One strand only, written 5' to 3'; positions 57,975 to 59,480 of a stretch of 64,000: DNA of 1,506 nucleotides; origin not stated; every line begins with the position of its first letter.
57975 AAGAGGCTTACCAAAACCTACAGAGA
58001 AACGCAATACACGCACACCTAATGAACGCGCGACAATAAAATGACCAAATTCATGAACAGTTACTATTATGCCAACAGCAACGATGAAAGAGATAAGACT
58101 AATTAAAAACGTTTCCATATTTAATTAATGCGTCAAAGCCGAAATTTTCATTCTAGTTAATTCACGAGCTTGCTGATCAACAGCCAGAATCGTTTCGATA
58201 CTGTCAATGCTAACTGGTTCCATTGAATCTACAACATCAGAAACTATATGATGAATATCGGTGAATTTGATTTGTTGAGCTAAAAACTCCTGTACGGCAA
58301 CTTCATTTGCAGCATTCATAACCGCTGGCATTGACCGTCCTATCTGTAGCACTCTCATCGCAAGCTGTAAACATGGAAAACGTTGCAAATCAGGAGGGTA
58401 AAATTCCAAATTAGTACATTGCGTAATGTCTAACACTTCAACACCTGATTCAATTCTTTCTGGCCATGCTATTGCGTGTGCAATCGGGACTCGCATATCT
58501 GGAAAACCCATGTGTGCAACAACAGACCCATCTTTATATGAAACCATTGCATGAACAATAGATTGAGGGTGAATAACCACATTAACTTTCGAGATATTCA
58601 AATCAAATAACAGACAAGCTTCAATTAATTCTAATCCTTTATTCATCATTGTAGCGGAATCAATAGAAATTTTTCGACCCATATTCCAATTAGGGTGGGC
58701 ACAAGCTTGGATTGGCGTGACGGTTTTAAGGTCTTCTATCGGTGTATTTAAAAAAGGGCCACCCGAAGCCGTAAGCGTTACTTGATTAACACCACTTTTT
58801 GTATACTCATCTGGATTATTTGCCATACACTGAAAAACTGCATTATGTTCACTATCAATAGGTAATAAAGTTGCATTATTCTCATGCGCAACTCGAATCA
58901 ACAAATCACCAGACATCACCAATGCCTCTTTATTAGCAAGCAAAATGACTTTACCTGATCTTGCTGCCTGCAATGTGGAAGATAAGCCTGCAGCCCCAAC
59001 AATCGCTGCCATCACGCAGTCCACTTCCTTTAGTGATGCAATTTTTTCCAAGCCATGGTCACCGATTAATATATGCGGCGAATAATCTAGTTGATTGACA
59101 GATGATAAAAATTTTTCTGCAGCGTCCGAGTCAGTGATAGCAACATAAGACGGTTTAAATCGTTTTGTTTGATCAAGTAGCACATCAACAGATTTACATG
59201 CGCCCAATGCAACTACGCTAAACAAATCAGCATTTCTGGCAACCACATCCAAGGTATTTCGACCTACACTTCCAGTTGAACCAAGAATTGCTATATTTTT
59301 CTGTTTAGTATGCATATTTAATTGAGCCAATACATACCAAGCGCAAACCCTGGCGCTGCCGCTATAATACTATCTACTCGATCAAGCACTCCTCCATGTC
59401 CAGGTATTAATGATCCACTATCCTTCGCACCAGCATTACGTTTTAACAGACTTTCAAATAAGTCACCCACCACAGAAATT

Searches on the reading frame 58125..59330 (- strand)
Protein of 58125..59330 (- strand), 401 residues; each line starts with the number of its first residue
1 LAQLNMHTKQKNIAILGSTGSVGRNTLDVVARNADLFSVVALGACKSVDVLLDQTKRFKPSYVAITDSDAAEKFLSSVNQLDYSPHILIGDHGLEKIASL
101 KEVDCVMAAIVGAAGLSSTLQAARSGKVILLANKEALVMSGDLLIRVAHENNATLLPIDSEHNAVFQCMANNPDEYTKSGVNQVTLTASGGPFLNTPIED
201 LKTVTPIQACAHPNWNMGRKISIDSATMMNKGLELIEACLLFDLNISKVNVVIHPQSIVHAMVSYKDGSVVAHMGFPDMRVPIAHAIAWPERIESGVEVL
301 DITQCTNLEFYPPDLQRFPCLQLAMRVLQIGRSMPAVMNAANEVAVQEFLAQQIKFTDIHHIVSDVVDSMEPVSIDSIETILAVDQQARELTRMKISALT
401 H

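Call 52: search_protein_families(library=pfam, proteins=[window:58125-59330:-], max_evalue=0.01)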
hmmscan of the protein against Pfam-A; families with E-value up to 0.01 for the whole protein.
window:58125-59330:- (401 aa): 4 families
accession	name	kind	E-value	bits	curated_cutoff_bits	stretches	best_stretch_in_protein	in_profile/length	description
PF02670.22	DXP_reductoisom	-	3.8e-43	147.7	21.7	1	13-141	1-129/129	1-deoxy-D-xylulose 5-phosphate reductoisomerase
PF13288.12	DXPR_C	-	6.7e-42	142.8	27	1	274-390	1-114/115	DXP reductoisomerase C-terminal domain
PF08436.17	DXP_redisom_C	-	2e-37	127.7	26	1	155-242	1-84/84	1-deoxy-D-xylulose 5-phosphate reductoisomerase C-terminal domain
PF03435.24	Sacchrp_dh_NADP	-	0.0054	17.5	25.1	0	13-75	1-66/129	Saccharopine dehydrogenase NADP binding domain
